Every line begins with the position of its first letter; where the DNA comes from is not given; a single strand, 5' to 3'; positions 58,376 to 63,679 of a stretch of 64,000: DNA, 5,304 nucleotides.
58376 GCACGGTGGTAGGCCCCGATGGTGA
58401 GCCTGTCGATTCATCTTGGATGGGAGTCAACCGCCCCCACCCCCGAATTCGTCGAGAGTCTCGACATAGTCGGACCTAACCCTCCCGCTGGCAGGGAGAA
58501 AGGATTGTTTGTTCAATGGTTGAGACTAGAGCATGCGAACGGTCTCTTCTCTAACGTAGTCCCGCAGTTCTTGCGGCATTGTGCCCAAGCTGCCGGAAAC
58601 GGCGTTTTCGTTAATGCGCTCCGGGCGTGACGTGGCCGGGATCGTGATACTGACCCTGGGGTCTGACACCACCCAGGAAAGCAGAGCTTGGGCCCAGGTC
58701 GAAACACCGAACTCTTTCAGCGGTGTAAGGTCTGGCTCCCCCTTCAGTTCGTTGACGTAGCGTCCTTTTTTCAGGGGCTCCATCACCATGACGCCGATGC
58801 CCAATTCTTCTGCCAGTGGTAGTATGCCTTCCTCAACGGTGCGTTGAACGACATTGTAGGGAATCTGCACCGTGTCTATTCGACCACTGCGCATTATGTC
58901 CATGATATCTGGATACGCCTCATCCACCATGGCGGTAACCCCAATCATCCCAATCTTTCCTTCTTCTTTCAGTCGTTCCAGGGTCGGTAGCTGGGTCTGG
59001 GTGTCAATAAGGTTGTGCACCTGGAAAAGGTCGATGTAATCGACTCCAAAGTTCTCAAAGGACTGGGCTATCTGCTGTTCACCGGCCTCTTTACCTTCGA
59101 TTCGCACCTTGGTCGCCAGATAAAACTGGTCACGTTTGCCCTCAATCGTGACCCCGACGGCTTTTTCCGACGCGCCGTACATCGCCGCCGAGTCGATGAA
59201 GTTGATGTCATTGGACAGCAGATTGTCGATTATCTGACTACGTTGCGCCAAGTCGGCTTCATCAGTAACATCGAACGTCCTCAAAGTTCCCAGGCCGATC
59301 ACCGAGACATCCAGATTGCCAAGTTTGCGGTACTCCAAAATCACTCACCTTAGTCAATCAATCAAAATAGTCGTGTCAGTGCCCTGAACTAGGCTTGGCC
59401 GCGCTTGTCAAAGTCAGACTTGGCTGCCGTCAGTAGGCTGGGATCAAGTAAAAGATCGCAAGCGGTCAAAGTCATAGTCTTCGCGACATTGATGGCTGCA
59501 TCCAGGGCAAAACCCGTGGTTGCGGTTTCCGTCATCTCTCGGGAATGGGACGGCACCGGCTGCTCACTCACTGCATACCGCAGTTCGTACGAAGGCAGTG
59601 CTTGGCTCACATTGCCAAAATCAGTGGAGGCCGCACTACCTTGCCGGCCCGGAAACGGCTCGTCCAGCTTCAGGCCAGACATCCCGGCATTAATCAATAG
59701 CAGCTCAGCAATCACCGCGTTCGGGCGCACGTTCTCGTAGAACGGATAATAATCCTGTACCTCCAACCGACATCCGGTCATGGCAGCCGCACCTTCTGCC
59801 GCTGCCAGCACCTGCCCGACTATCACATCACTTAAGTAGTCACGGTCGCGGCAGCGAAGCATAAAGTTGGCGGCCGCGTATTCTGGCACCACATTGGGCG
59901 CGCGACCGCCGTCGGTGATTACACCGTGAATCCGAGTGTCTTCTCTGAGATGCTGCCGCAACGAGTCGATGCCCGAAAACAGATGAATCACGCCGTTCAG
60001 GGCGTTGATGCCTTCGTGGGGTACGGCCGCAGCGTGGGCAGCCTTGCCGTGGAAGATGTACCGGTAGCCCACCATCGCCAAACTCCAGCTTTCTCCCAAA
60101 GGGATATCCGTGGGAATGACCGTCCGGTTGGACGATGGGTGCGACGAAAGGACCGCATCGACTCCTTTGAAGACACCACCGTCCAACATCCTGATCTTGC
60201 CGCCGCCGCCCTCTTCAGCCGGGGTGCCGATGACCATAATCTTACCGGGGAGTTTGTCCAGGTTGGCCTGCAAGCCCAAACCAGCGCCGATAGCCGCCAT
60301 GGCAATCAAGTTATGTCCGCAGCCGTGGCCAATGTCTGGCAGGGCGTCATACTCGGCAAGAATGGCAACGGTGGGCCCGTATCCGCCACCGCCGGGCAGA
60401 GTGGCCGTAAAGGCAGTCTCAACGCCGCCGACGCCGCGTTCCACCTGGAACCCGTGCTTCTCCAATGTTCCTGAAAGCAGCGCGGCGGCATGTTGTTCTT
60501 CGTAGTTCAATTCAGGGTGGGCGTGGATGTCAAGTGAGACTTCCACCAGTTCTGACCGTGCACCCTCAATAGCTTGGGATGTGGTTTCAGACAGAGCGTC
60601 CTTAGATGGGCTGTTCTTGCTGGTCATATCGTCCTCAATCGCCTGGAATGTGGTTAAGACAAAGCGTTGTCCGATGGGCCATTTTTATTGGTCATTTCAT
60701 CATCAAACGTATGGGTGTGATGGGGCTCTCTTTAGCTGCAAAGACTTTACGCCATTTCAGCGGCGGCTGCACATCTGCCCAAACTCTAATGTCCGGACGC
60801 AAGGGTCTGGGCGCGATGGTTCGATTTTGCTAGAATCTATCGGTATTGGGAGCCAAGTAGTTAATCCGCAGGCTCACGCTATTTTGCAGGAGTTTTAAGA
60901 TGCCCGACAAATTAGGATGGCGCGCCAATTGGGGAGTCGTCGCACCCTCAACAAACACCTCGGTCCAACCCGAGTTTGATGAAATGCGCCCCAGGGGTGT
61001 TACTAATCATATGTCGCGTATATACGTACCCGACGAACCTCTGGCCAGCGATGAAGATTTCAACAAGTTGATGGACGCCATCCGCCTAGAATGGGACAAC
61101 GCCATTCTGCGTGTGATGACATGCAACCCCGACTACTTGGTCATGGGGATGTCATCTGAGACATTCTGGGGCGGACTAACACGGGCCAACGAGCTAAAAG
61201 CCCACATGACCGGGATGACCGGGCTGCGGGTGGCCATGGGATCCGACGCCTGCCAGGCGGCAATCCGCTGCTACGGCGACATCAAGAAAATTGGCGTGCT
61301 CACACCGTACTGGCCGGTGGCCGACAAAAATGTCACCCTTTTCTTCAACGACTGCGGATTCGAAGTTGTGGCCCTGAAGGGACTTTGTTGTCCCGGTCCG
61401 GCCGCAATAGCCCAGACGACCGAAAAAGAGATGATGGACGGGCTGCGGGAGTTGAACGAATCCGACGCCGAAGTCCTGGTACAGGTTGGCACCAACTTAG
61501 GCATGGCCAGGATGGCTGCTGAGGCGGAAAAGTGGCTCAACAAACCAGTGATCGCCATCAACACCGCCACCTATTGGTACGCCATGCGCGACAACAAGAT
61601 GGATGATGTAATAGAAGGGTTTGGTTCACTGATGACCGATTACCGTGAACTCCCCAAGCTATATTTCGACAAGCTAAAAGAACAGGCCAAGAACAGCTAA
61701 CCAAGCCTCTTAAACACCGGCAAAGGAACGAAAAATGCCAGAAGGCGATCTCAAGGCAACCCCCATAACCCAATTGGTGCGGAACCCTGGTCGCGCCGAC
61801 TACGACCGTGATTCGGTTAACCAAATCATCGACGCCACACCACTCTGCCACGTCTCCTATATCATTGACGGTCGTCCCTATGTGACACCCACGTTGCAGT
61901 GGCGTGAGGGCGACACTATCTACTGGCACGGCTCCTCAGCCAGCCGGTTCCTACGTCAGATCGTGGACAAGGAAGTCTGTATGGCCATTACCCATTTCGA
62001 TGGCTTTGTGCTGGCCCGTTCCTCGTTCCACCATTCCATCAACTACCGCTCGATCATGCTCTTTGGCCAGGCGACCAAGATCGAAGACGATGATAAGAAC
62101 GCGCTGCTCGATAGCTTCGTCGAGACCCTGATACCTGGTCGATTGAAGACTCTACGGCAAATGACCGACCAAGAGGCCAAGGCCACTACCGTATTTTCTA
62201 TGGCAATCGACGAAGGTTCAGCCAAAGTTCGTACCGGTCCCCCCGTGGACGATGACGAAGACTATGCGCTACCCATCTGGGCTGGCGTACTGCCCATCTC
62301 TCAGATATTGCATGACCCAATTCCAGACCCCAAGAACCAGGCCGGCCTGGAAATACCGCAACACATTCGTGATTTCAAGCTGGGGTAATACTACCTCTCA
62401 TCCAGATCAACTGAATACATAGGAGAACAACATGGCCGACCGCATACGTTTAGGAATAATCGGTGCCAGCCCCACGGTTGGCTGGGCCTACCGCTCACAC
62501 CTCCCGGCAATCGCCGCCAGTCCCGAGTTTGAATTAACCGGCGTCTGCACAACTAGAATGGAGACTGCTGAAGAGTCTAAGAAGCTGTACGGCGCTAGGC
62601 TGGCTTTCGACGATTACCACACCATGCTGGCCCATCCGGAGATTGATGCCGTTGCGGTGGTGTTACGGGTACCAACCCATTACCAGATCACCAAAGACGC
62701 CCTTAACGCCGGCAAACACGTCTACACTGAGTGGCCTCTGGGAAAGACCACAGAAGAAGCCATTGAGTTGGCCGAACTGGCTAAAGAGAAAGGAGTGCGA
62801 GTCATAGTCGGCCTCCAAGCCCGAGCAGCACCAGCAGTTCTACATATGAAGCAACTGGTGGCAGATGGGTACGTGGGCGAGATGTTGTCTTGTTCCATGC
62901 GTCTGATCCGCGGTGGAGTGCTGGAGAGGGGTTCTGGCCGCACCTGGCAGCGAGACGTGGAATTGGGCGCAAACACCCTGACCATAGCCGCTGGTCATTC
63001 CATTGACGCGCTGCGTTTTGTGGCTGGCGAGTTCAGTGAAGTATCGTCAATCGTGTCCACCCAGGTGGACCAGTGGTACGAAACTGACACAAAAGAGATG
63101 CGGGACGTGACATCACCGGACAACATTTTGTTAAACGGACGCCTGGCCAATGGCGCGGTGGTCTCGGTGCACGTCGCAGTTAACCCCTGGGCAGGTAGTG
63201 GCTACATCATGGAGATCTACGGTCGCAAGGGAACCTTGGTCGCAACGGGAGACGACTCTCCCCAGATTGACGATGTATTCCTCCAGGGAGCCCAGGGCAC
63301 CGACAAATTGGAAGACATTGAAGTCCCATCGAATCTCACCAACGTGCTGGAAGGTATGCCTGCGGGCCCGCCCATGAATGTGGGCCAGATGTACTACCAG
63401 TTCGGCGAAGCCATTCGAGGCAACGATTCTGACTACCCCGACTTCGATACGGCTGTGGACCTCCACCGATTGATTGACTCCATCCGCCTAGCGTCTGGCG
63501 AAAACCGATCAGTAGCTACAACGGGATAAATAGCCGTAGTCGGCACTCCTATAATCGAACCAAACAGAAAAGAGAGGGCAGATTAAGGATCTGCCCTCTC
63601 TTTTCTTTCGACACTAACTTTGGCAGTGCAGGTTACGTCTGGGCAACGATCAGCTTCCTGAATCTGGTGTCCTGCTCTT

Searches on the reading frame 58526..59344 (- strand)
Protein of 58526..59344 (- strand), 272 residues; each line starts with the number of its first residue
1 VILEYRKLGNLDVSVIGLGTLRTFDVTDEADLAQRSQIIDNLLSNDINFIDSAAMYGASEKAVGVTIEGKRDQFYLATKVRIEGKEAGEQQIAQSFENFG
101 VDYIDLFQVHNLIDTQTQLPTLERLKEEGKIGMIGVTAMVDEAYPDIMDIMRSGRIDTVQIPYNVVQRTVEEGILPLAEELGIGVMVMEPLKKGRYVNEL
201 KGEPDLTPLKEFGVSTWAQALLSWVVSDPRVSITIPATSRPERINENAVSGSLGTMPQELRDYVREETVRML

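Call 16: search_protein_families(library=pfam, proteins=[window:58526-59344:-], max_evalue=0.001)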
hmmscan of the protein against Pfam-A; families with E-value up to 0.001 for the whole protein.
window:58526-59344:- (272 aa): 1 family
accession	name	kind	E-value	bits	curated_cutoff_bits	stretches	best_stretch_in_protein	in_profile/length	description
PF00248.27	Aldo_ket_red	-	9.7e-39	133.6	24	1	16-256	2-278/291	Aldo/keto reductase family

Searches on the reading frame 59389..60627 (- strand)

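Call 16: search_protein_families(library=pfam, proteins=[window:59389-60627:-], max_evalue=0.001)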
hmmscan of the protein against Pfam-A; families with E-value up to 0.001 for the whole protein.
window:59389-60627:- (412 aa): 2 families
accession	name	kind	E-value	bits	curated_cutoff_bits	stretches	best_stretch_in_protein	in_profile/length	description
PF01546.33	Peptidase_M20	-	4.3e-10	40.3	24.6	1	93-354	6-177/206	Peptidase family M20/M25/M40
PF07687.19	M20_dimer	-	1.4e-08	35.1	21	1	186-259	7-82/107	Peptidase dimerisation domain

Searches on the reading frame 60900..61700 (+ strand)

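Call 16: search_protein_families(library=pfam, proteins=[window:60900-61700:+], max_evalue=0.001)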
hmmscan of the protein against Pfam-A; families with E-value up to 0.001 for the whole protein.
window:60900-61700:+ (266 aa): 1 family
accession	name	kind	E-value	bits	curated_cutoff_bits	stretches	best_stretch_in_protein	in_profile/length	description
PF17645.6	Amdase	-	3e-13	50.4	25.9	1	81-244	64-227/228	Arylmalonate decarboxylase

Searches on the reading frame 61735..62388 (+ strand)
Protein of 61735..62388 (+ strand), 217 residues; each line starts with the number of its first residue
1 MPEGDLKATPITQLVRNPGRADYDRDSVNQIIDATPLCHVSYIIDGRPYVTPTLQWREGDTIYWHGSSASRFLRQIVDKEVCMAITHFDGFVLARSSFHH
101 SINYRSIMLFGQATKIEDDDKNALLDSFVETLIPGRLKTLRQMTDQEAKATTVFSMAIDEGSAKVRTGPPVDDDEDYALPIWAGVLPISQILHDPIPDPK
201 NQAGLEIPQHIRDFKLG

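Call 16: search_protein_families(library=pfam, proteins=[window:61735-62388:+], max_evalue=0.001)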
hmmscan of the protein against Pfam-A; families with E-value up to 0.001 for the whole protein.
window:61735-62388:+ (217 aa): 1 family
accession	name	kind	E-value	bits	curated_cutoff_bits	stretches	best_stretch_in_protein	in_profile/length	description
PF12900.13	Pyridox_ox_2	-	1.2e-37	129.4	27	1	24-165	1-140/140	Pyridoxamine 5'-phosphate oxidase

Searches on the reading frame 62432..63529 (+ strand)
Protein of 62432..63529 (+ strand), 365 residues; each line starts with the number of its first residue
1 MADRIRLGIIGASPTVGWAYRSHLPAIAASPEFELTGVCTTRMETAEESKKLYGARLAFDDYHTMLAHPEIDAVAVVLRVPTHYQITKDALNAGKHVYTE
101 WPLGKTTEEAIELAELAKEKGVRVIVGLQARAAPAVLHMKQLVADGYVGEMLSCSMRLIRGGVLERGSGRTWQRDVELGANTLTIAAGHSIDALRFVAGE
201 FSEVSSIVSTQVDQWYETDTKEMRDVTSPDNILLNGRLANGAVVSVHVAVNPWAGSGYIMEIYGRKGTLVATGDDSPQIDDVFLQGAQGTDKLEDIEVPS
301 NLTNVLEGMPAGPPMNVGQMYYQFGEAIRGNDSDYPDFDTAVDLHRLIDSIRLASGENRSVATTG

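Call 16: search_protein_families(library=pfam, proteins=[window:62432-63529:+], max_evalue=0.001)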
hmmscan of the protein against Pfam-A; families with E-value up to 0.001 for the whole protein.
window:62432-63529:+ (365 aa): 4 families
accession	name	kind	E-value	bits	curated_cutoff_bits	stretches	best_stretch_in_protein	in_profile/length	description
PF01408.29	GFO_IDH_MocA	-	3.9e-24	86.1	24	1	5-127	1-119/120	Oxidoreductase family, NAD-binding Rossmann fold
PF22685.1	Gal80p_C-like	-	6.3e-20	72.3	29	1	134-272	1-151/152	Gal80p, C-terminal domain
PF22725.1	GFO_IDH_MocA_C3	-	5.2e-15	56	27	1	137-270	2-124/124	GFO/IDH/MocA C-terminal domain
PF02894.22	GFO_IDH_MocA_C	-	2.6e-13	50.7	22.9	1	140-362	1-217/218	Oxidoreductase family, C-terminal alpha/beta domain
